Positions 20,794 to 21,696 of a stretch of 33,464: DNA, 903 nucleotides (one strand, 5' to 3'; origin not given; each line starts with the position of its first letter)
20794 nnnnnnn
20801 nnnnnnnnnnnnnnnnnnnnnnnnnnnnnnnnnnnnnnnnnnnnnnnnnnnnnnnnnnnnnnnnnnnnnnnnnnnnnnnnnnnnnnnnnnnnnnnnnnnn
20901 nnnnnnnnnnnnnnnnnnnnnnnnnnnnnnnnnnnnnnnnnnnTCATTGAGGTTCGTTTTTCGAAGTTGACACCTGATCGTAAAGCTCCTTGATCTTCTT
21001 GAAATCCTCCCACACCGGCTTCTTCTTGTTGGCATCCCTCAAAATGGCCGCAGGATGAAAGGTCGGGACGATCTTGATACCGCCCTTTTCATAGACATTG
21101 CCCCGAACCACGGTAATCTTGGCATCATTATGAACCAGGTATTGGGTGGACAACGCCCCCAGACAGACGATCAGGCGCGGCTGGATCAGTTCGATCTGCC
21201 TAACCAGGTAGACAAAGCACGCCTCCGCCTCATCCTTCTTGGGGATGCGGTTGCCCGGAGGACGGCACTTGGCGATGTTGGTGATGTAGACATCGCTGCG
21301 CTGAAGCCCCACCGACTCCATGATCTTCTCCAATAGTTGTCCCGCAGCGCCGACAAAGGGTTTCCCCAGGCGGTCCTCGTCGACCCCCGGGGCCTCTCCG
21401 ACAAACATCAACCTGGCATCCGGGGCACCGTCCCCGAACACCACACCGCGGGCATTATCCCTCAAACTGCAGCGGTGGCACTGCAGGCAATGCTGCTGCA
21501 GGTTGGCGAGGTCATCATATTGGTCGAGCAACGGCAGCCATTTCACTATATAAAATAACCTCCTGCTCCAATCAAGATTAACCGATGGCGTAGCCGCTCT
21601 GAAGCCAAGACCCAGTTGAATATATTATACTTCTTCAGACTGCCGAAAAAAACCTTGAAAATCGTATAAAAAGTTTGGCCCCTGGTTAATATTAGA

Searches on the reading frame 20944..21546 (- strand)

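Call 8: search_protein_families(library=pfam, proteins=[window:20944-21546:-], max_evalue=0.01)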
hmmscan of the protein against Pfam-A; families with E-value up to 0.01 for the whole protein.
window:20944-21546:- (200 aa): 1 family
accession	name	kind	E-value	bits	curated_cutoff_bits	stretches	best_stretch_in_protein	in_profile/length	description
PF03167.25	UDG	-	2.2e-37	128.7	24.3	1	37-183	1-141/141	Uracil DNA glycosylase superfamily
